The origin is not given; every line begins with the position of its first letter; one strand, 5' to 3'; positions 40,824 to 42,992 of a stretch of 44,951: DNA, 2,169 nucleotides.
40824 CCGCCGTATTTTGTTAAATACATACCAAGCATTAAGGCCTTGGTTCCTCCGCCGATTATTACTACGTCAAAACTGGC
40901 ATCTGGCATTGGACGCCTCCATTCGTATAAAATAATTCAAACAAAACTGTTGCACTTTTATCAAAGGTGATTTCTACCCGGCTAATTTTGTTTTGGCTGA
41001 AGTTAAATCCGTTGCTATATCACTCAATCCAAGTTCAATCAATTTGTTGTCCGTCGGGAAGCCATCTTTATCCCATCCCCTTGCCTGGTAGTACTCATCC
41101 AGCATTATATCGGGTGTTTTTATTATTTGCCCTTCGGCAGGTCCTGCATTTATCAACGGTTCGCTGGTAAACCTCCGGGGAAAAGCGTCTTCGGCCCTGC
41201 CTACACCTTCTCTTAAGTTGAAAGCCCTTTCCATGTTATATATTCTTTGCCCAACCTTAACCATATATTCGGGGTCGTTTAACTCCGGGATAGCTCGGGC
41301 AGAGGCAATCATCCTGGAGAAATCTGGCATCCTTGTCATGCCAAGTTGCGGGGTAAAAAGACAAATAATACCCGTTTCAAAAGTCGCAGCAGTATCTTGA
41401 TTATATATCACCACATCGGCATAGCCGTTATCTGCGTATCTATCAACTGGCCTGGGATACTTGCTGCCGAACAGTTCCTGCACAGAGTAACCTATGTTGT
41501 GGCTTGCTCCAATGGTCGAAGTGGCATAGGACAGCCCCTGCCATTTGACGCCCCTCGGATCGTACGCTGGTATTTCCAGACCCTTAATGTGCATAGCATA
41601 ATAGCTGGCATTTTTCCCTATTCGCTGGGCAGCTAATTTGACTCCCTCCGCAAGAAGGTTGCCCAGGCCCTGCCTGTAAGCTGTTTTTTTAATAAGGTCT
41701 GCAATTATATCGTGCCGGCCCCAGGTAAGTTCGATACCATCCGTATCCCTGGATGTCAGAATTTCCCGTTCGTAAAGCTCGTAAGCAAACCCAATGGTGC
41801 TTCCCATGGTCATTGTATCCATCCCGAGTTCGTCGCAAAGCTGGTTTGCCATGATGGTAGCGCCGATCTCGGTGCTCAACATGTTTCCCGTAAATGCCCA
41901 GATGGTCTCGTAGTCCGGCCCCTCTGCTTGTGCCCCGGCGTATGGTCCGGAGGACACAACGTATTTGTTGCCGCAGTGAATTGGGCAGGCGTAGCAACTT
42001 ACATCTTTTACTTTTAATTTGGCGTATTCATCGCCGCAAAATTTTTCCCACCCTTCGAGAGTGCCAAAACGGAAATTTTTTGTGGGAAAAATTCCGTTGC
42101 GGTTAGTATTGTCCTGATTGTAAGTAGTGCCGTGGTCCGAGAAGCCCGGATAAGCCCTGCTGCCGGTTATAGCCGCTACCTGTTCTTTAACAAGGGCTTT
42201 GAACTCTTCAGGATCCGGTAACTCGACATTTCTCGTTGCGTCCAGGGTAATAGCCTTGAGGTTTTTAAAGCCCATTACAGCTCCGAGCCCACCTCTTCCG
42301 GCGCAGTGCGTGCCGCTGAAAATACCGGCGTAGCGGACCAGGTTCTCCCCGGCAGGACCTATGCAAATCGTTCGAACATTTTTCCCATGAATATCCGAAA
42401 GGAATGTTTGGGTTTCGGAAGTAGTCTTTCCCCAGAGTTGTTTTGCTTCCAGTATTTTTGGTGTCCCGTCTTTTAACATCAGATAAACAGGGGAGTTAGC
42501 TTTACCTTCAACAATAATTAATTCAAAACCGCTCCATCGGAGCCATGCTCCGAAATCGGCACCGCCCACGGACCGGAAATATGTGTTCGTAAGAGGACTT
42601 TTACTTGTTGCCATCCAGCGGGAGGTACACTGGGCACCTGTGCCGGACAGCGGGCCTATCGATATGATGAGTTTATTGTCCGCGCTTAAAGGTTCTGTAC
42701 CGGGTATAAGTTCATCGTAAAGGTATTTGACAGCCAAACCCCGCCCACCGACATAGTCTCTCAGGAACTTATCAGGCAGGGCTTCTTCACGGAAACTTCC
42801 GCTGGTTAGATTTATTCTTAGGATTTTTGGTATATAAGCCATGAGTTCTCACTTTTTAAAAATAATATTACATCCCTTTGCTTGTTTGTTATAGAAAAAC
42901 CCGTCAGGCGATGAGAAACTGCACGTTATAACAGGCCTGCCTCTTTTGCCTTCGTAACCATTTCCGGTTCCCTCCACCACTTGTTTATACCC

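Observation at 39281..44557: Aldehyde:ferredoxin oxidoreductase sandwiched between two paralogous CrtI/COG1233-like flavoproteins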

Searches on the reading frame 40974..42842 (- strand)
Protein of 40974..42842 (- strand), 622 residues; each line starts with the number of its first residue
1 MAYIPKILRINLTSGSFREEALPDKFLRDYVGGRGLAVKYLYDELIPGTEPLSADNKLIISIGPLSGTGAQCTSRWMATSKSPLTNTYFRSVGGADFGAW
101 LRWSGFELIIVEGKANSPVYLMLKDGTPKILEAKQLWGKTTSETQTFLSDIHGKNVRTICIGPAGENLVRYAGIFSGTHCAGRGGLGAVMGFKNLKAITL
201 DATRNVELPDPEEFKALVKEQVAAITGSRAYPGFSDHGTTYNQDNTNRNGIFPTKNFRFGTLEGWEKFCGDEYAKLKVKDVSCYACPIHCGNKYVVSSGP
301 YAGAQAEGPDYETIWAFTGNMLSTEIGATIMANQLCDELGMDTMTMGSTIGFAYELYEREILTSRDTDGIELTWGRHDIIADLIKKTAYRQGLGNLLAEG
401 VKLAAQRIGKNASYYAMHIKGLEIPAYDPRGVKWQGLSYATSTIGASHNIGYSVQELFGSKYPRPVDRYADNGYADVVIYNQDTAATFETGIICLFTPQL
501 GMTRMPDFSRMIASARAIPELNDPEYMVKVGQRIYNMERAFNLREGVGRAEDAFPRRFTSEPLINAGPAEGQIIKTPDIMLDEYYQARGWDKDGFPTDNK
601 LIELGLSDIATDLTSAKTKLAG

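Call 5: search_protein_families(library=pfam, proteins=[window:40974-42842:-], max_evalue=0.01)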
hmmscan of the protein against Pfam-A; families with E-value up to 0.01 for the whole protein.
window:40974-42842:- (622 aa): 2 families
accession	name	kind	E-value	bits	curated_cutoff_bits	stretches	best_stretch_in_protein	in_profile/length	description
PF01314.23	AFOR_C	-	5.1e-118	395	27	1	218-606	3-385/385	Aldehyde ferredoxin oxidoreductase, domains 2 & 3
PF02730.20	AFOR_N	-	8.8e-71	238.2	29.8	1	6-201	2-197/199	Aldehyde ferredoxin oxidoreductase, N-terminal domain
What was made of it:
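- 40974..42842 (-): Aldehyde:ferredoxin oxidoreductase (622 aa), of the canonical AOR clade that uses a tungsto- or molybdo-pterin cofactor. Pfam AFOR_N and AFOR_C (call 5).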

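Call 6: search_protein_families(library=ncbifam, proteins=[window:40974-42842:-], max_evalue=0.01)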
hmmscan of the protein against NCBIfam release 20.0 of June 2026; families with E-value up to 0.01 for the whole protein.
window:40974-42842:- (622 aa): 2 families
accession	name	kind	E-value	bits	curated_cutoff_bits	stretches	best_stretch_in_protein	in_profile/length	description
NF007354.0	PRK09849.1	equivalog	7.6e-65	219.8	868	1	3-228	8-233/703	aldehyde ferredoxin oxidoreductase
NF040818.1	GAPOR_Arch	equivalog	9.8e-08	30.7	1300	1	49-128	45-123/654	glyceraldehyde-3-phosphate:ferredoxin oxidoreductase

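Call 27: search_solved_structures(query=window:40974-42842:-, max_evalue=0.00001, show_alignments=1)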
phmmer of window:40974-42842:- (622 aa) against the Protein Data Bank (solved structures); distinct sequences matched with E-value up to 0.00001: 9.
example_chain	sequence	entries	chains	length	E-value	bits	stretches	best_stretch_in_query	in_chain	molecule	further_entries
1aor_A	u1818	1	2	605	4.5e-126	424.8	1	6-608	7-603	ALDEHYDE FERREDOXIN OXIDOREDUCTASE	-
9g7j_A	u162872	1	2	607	1.8e-120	406.3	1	3-608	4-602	Aldehyde ferredoxin oxidoreductase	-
9mqx_D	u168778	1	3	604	2.7e-112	379.3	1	2-611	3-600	Aldehyde:ferredoxin oxidoreductase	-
8c0z_A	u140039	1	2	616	6.8e-105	354.8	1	3-607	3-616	Aldehyde:ferredoxin oxidoreductase,tungsten-containing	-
1b25_A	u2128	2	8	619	3e-97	329.6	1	6-613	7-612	PROTEIN (FORMALDEHYDE FERREDOXIN OXIDOREDUCTASE) | FORMALDEHYDE FERREDOXIN OXIDOREDUCTASE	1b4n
9q1t_A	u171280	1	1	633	7.7e-83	282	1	3-606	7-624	Tungsten-dependent aldehyde oxidoreductase WOR83 from Haloferax volcanii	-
6x1o_A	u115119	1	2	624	8.6e-67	229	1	2-618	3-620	Formaldehyde:ferredoxin oxidoreductase wor5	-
6x6u_A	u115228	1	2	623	8.9e-67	228.9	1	2-618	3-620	Formaldehyde:ferredoxin oxidoreductase wor5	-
4z3w_A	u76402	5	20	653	1.2e-54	188.9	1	7-417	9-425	Benzoyl-CoA reductase, putative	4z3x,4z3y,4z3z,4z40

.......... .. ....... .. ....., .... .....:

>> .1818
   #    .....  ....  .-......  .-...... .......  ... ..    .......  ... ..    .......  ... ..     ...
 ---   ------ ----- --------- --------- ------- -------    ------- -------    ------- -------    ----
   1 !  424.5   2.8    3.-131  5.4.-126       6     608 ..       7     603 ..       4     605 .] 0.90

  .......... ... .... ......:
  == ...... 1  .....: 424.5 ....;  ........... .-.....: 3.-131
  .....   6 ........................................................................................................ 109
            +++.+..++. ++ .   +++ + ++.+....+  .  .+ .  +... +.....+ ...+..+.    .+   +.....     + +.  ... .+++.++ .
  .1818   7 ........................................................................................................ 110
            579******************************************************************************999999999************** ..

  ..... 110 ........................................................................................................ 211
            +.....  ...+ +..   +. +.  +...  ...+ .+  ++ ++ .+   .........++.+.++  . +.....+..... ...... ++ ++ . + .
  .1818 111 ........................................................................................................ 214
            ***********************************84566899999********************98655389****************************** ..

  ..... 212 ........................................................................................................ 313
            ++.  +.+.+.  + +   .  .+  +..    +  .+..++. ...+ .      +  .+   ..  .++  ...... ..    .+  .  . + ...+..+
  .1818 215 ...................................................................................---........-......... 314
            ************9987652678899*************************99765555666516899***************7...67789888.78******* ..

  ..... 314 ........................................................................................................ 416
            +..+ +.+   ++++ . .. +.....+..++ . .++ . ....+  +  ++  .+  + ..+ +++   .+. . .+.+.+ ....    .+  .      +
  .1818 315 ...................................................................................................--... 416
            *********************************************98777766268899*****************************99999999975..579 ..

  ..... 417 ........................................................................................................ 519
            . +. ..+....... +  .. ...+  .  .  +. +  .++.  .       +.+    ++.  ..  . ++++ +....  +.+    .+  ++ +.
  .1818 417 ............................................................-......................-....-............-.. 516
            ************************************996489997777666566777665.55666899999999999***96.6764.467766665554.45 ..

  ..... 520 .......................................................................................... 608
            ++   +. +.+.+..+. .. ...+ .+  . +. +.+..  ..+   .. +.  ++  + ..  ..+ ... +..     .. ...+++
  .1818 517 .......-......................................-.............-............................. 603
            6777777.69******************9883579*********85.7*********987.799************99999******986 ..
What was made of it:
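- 40974..42842 (-): 1aor at E 4.5e-126; BamB is the most distant solved relative (call 27).
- On AOR family, AOR sensu stricto clade: 1aor is the best PDB hit and BamB the worst (call 27).
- Checked: Its nearest solved structure is P. furiosus AOR 1aor (E 4.5e-126, call 27).
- Tried and rejected: Both were rejected (calls 6, 27).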

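Call 31: find_related_loci(query=window:40974-42842:-, collection=metagenome_contigs, flank=6000)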
Query window:40974-42842:- (622 aa) in metagenome_contigs; peptide patterns used: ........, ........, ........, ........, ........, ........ (x = any residue, [..] = any of these).
249 stretches matched a pattern; 137 encode a relative of the query (tblastn E <= 1e-3); the best 80 are kept; 80 distinct loci.
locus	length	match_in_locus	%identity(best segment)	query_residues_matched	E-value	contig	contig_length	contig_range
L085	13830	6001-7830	46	3-613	9e-169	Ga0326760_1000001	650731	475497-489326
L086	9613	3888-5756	38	2-613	3e-127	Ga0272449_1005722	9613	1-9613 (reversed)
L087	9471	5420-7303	39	3-621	1e-126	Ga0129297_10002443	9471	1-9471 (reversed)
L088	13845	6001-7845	38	3-606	2e-125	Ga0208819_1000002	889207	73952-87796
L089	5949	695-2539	38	3-606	2e-125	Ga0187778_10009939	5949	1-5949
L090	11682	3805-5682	39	3-619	2e-124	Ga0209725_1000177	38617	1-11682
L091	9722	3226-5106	38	3-620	3e-124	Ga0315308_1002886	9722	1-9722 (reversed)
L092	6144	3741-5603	38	1-606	1e-123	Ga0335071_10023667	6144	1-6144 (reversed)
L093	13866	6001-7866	39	8-620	5e-123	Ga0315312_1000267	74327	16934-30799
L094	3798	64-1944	39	3-620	2e-125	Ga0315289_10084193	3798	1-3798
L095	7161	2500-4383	38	3-621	3e-122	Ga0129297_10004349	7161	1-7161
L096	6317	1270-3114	37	3-606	2e-122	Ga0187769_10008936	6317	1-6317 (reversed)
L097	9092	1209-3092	38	3-621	3e-122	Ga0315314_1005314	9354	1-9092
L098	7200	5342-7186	38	3-606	7e-122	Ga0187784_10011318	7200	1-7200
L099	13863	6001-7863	38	1-606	1e-121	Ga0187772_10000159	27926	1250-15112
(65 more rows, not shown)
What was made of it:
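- Tried and rejected: Metagenome scan with the AOR (call 31).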

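Call 33: find_homologous_proteins(query=window:40974-42842:-, max_evalue=1e-50)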
Query window:40974-42842:- (622 aa): 7084 proteins with E <= 1e-50 among 8000 candidates; the best 120 are listed.
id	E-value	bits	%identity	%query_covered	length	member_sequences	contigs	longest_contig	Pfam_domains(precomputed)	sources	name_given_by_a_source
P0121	0.0e+0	1065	72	99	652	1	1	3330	PF02730.21,PF01314.24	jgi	jgi:aldehyde:ferredoxin oxidoreductase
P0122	0.0e+0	1048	70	99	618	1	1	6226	PF02730.21,PF01314.24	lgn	-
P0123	0.0e+0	1040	70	99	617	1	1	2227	PF02730.21,PF01314.24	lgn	-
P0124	0.0e+0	1032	70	97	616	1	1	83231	PF02730.21,PF01314.24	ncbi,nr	ncbi:MAG: aldehyde ferredoxin oxidoreductase family protein [Chloroflexi bacterium]|nr:aldehyde ferr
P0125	0.0e+0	1024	69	99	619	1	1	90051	PF02730.21,PF01314.24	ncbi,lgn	-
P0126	0.0e+0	1015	68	99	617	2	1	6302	PF02730.21,PF01314.24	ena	-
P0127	2.6e-277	939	100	65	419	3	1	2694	PF02730.21,PF01314.24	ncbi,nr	ncbi:MAG: aldehyde ferredoxin oxidoreductase N-terminal domain-containing protein [Dehalococcoidia b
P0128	2.5e-267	906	62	98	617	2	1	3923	PF02730.21,PF01314.24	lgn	-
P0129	3.7e-256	869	61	98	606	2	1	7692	PF02730.21,PF01314.24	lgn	-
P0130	3.1e-237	807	58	97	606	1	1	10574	PF02730.21,PF01314.24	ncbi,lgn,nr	ncbi:MAG: aldehyde ferredoxin oxidoreductase family protein [Chloroflexi bacterium]|nr:aldehyde ferr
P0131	4.9e-233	793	56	98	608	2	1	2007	PF02730.21,PF01314.24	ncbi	-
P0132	9.0e-233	792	57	98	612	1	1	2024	PF02730.21,PF01314.24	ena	-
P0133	1.9e-232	791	57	98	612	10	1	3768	PF02730.21,PF01314.24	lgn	-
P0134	3.7e-232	790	55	98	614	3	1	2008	PF02730.21,PF01314.24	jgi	jgi:aldehyde:ferredoxin oxidoreductase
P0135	5.4e-231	786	56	98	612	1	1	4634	PF02730.21,PF01314.24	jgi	jgi:aldehyde:ferredoxin oxidoreductase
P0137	2.5e-228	778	56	98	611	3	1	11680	PF02730.21,PF01314.24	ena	-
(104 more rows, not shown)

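Call 34: find_encoding_contigs(protein=P0125, flank=8000, max_places=2)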
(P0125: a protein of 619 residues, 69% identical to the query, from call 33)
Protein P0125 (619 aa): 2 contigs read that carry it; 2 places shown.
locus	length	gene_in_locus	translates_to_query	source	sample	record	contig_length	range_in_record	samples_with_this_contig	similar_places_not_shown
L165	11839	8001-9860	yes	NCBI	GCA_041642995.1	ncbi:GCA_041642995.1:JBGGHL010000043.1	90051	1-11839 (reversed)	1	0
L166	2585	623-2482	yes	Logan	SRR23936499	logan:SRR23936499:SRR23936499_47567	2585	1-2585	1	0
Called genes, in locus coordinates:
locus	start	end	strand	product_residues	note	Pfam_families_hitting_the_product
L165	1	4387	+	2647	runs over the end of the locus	-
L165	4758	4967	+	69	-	-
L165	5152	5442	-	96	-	PF08734:GYD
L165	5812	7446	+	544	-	PF00890:FAD_binding_2 (faint), PF01134:GIDA (faint), PF01266:DAO (weak), PF01593:Amino_oxidase, PF01946:Thi4, PF03486:HI0933_like (faint), PF12831:FAD_oxidored (weak), PF13450:NAD_binding_8, +1 more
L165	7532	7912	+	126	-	PF05635:23S_rRNA_IVP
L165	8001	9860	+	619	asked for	PF02730:AFOR_N, PF01314:AFOR_C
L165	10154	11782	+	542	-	PF01266:DAO (faint), PF13450:NAD_binding_8 (weak)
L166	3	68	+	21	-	?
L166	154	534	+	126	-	PF05635:23S_rRNA_IVP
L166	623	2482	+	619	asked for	PF02730:AFOR_N, PF01314:AFOR_C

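Call 35: find_encoding_contigs(protein=P0130, flank=8000, max_places=2)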
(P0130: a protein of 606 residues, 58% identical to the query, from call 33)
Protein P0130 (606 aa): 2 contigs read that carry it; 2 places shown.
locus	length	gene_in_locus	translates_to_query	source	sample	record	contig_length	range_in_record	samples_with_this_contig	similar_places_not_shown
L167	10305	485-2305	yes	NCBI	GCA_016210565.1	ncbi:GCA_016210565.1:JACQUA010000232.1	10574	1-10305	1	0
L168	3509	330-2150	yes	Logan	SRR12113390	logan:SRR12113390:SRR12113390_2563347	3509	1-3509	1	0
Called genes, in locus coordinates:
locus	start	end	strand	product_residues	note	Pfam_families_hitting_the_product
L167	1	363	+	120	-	PF03916:NrfD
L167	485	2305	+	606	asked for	PF02730:AFOR_N, PF01314:AFOR_C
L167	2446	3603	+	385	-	PF01547:SBP_bac_1 (weak), PF13416:SBP_bac_8, PF13531:SBP_bac_11, PF13343:SBP_bac_6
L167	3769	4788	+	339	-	PF04909:Amidohydro_2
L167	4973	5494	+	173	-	PF07883:Cupin_2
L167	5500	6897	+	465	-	PF20695:UbiD_N, PF01977:UbiD, PF20696:UbiD_C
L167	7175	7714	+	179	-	PF12802:MarR_2 (weak), PF13463:HTH_27 (weak)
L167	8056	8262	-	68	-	PF02661:Fic (weak)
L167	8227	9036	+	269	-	PF00378:ECH_1, PF16113:ECH_2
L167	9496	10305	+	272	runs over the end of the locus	PF00378:ECH_1, PF16113:ECH_2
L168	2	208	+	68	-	?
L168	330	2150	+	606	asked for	PF02730:AFOR_N, PF01314:AFOR_C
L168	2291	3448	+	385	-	PF01547:SBP_bac_1 (weak), PF13416:SBP_bac_8, PF13531:SBP_bac_11, PF13343:SBP_bac_6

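Call 36: find_encoding_contigs(protein=P0129, flank=8000, max_places=2)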
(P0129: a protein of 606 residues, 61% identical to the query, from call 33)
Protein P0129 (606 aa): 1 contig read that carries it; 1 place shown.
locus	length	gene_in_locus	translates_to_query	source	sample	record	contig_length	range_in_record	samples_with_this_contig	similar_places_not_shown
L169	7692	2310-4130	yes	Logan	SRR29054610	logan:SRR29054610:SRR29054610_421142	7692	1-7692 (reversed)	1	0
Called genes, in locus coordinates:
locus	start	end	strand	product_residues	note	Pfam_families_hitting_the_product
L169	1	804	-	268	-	?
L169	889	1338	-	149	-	PF13404:HTH_AsnC-type, PF13412:HTH_24, PF08279:HTH_11 (weak), PF01037:AsnC_trans_reg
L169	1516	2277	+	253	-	PF00106:adh_short, PF08659:KR, PF13561:adh_short_C2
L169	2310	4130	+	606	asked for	PF02730:AFOR_N, PF01314:AFOR_C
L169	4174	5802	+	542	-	PF01266:DAO (faint), PF01593:Amino_oxidase, PF13450:NAD_binding_8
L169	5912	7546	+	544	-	PF01266:DAO (faint), PF01593:Amino_oxidase (weak), PF01946:Thi4 (faint), PF07992:Pyr_redox_2 (faint), PF13450:NAD_binding_8 (weak)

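Call 37: find_encoding_contigs(protein=P0137, flank=8000, max_places=2)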
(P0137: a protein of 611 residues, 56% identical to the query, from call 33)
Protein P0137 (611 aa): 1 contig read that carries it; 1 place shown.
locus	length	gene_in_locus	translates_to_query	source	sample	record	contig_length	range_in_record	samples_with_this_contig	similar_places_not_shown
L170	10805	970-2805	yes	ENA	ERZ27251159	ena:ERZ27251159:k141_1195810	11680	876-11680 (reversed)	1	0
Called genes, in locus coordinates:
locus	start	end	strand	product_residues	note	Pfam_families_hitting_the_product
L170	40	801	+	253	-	PF00106:adh_short, PF13561:adh_short_C2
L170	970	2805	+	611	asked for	PF02730:AFOR_N, PF01314:AFOR_C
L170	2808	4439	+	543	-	PF00890:FAD_binding_2 (faint), PF01266:DAO (weak), PF01593:Amino_oxidase (faint), PF01946:Thi4 (faint), PF13450:NAD_binding_8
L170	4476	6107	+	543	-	PF01134:GIDA (faint), PF01266:DAO (weak), PF01946:Thi4 (weak), PF07992:Pyr_redox_2 (faint), PF13450:NAD_binding_8, PF01593:Amino_oxidase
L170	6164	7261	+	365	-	PF00890:FAD_binding_2 (weak), PF01134:GIDA (weak), PF01266:DAO (faint), PF03486:HI0933_like (faint), PF07992:Pyr_redox_2, PF12831:FAD_oxidored, PF01494:FAD_binding_3 (weak)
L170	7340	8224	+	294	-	PF01144:CoA_trans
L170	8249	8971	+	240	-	PF01144:CoA_trans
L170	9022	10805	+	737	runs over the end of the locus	PF04879:Molybdop_Fe4S4, PF00384:Molybdopterin, PF01568:Molydop_binding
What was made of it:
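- Sister operons in the same AOR lineage do contain an SDR (calls 36, 37).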
